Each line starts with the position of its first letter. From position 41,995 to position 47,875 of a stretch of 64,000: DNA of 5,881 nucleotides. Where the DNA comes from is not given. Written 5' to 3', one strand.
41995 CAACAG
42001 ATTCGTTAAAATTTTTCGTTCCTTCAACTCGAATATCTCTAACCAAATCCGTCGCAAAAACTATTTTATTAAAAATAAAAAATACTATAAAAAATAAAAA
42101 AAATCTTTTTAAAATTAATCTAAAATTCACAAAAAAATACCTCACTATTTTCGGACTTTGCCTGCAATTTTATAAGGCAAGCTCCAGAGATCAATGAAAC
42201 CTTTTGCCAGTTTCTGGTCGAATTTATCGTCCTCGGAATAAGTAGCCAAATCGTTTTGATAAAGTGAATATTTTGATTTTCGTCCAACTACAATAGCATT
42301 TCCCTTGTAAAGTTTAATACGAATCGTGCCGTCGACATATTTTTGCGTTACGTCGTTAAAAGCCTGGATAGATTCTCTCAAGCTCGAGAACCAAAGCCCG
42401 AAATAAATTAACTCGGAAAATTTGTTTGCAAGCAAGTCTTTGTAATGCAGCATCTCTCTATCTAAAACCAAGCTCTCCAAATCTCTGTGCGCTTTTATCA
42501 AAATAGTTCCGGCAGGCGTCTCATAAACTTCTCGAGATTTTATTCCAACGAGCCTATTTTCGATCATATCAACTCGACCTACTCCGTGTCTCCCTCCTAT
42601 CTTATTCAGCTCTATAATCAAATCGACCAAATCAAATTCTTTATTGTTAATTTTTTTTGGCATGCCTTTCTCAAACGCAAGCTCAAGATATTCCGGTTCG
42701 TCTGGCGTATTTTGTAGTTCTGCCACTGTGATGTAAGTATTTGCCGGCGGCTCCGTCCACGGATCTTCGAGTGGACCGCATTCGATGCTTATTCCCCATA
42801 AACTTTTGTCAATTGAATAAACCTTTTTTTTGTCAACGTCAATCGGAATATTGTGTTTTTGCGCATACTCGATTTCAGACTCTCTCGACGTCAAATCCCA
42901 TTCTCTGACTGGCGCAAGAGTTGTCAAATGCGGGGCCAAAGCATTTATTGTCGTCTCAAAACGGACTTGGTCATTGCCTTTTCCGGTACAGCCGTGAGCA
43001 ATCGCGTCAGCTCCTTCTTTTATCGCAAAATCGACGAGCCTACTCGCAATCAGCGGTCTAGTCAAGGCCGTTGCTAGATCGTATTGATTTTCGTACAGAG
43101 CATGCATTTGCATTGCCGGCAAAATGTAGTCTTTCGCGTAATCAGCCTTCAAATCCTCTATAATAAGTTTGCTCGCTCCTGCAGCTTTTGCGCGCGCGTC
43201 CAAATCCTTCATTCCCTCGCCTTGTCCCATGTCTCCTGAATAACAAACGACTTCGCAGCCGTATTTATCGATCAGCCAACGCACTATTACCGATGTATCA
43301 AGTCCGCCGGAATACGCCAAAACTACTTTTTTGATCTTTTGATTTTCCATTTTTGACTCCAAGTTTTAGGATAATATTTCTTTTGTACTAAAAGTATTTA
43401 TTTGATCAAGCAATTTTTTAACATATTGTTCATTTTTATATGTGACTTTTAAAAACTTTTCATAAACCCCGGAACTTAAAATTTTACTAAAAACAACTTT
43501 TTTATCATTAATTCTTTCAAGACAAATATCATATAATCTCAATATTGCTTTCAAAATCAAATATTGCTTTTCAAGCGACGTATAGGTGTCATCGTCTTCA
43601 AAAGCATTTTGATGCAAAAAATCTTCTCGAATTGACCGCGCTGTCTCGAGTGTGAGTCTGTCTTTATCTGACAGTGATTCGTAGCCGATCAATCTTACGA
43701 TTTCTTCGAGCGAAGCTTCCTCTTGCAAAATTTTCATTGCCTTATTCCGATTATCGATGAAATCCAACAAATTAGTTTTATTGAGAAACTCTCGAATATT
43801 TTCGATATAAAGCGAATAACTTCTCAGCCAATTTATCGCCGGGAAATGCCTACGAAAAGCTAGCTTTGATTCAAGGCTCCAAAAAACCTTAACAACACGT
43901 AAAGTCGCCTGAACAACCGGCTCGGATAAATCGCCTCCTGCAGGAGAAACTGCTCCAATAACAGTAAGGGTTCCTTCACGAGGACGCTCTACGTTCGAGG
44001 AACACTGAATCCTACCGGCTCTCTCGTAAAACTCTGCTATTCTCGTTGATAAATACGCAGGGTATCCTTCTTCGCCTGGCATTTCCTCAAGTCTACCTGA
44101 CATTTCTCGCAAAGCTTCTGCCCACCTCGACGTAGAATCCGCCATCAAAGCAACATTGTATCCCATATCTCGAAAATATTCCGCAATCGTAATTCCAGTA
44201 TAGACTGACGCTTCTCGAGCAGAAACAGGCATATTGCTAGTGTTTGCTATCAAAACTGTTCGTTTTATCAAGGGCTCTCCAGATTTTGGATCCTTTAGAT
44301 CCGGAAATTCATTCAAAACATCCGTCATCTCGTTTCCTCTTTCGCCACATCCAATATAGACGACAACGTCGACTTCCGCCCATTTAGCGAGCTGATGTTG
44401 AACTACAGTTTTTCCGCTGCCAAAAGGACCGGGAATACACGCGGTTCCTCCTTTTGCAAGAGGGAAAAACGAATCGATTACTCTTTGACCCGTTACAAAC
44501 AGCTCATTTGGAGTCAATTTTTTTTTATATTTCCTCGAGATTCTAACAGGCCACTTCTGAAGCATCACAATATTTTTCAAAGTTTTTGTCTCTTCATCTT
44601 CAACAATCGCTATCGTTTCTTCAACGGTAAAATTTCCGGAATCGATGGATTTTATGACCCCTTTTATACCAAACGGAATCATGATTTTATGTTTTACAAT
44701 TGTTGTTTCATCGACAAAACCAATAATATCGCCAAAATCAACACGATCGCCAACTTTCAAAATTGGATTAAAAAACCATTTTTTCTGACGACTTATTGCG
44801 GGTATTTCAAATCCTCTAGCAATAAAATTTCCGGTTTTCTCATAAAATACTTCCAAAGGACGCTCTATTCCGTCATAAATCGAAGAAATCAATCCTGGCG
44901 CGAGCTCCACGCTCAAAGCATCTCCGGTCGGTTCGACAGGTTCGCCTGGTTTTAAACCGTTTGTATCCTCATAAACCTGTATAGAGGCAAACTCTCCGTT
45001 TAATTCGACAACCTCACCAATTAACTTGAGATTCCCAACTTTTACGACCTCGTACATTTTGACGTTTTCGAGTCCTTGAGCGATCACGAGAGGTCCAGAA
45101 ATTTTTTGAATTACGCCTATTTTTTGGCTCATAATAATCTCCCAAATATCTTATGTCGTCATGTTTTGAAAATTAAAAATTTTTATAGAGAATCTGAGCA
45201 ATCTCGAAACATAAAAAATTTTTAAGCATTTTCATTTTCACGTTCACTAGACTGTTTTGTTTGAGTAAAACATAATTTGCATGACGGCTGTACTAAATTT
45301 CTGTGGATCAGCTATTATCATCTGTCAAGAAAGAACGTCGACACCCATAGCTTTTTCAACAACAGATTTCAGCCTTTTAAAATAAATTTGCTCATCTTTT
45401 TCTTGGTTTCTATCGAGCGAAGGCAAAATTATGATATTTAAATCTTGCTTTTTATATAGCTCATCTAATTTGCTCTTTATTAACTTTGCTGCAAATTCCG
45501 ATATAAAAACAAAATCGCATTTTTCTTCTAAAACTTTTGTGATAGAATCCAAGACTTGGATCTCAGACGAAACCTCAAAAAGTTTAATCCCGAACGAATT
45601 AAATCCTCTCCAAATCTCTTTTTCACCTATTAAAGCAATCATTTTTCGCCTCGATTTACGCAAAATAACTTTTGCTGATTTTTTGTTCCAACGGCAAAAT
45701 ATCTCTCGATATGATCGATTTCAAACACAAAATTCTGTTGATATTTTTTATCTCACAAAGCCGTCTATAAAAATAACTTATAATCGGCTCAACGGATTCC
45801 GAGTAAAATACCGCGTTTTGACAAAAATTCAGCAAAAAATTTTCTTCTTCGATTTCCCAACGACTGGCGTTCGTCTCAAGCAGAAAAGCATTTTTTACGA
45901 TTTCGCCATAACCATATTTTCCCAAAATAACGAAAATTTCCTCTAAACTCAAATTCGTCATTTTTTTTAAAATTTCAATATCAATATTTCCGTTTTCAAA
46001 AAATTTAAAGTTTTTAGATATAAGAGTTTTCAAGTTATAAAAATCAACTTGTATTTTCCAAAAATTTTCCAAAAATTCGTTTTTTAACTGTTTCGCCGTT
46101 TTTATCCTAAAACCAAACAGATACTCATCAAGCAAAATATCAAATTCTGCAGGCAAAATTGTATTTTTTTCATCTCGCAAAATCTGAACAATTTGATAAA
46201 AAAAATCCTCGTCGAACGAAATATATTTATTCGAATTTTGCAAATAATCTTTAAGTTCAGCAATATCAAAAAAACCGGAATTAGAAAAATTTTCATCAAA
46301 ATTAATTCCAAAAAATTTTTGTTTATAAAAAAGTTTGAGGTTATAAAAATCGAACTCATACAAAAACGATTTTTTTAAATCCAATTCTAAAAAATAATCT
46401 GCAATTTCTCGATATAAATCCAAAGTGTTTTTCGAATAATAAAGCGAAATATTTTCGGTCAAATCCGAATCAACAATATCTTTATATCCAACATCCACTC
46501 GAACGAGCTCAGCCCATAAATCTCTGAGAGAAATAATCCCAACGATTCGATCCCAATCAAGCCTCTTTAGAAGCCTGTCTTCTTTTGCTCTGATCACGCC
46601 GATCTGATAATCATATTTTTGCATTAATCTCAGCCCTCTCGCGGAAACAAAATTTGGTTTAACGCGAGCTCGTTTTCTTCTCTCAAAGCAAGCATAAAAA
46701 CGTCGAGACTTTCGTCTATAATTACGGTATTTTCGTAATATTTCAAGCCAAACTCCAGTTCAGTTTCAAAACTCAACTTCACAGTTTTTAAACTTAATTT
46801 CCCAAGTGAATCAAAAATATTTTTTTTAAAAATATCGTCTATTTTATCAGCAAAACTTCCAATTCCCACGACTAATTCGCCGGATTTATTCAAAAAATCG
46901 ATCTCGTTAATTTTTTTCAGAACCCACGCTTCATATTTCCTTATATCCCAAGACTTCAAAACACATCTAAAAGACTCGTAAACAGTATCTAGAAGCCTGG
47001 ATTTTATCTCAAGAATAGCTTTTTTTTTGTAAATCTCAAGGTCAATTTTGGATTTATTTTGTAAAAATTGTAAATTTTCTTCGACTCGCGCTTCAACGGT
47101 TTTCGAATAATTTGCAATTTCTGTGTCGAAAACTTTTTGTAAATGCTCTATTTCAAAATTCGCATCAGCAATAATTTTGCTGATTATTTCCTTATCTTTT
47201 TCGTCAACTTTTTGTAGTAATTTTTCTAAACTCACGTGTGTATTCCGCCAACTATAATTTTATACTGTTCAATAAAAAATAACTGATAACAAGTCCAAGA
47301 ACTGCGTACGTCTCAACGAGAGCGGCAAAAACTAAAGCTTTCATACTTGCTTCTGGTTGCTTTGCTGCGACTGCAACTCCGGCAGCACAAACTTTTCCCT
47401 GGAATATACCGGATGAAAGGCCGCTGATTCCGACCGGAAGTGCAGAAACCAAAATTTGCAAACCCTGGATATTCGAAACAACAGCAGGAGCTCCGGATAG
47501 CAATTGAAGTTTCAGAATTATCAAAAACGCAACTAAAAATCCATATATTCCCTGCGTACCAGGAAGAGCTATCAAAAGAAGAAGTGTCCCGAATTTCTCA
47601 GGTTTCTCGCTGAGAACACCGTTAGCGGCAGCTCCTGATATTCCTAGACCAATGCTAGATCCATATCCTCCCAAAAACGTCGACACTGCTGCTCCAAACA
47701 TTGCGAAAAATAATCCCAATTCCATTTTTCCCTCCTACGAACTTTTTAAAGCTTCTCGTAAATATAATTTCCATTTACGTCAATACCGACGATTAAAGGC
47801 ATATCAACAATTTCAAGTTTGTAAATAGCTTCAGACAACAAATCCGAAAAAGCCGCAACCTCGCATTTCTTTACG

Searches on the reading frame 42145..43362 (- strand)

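Call 40: search_protein_families(library=pfam, max_evalue=0.00001, proteins=[window:42145-43362:-])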
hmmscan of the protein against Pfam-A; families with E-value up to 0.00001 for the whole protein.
window:42145-43362:- (405 aa): 2 families
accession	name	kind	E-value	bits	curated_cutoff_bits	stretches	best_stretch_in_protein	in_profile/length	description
PF20979.2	Arginosuc_syn_C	-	4.7e-88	294.9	27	1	182-399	1-218/219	Arginosuccinate synthase C-terminal domain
PF00764.25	Arginosuc_synth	-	4.2e-63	212.6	27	1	12-173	1-162/162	Arginosuccinate synthase N-terminal HUP domain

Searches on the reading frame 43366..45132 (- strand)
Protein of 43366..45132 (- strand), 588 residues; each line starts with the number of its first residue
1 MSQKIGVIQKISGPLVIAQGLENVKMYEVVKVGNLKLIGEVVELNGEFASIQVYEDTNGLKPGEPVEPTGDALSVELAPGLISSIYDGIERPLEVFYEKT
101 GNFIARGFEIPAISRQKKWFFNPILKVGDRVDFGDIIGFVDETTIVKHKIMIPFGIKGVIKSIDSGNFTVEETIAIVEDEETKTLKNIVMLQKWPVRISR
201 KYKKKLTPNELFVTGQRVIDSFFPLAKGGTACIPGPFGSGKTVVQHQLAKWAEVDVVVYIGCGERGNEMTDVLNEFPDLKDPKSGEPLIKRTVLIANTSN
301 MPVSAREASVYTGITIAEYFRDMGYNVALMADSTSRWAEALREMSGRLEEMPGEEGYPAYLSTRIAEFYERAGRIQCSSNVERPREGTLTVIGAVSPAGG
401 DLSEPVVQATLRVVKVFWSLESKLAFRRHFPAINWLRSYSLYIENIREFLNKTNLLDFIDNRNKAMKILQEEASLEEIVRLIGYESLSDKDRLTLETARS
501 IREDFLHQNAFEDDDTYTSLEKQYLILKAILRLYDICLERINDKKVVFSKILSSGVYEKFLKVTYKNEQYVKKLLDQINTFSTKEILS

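Call 40: search_protein_families(library=pfam, max_evalue=0.00001, proteins=[window:43366-45132:-])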
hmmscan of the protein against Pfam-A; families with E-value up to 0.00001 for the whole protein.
window:43366-45132:- (588 aa): 4 families
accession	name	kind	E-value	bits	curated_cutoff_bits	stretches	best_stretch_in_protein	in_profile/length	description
PF00006.31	ATP-synt_ab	-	2.8e-74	249.8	29.5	1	215-440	1-213/213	ATP synthase alpha/beta family, nucleotide-binding domain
PF16886.11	ATP-synt_ab_Xtn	-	4.5e-29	100.5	25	1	111-197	2-88/88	ATPsynthase alpha/beta subunit barrel-sandwich domain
PF22919.1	ATP-synt_VA_C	-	5.3e-25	87.8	24.7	1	456-545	10-96/101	C-terminal domain of V and A type ATP synthase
PF02874.29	ATP-synt_ab_N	-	1.6e-14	54.6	20.9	1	8-70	1-69/69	ATP synthase alpha/beta family, beta-barrel domain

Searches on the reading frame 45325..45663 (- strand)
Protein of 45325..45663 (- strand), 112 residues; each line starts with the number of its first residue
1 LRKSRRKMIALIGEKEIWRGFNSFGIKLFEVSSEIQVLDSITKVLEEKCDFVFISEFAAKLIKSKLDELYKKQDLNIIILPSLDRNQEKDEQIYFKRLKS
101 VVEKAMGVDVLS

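Call 41: search_protein_families(library=pfam, max_evalue=0.00001, proteins=[window:45325-45663:-])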
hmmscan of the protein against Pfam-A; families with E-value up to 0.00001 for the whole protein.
window:45325-45663:- (112 aa): 1 family
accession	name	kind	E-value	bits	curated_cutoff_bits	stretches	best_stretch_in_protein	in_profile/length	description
PF01990.22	ATP-synt_F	-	2.8e-10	40.8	23.5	1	9-90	1-83/91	ATP synthase (F/14-kDa) subunit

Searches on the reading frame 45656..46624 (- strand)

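Call 41: search_protein_families(library=pfam, max_evalue=0.00001, proteins=[window:45656-46624:-])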
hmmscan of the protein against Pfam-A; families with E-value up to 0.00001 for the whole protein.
window:45656-46624:- (322 aa): 1 family
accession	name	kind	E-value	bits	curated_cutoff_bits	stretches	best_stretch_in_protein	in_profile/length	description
PF01992.21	vATP-synt_AC39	-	3.6e-20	73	29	1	9-299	3-324/339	ATP synthase (C/AC39) subunit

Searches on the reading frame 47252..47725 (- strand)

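Call 41: search_protein_families(library=pfam, max_evalue=0.00001, proteins=[window:47252-47725:-])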
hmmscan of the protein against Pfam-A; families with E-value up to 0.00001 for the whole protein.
window:47252-47725:- (157 aa): 1 family
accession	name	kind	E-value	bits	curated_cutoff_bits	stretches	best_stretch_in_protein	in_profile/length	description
PF00137.26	ATP-synt_C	-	7.5e-33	113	24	2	10-69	1-60/60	ATP synthase subunit C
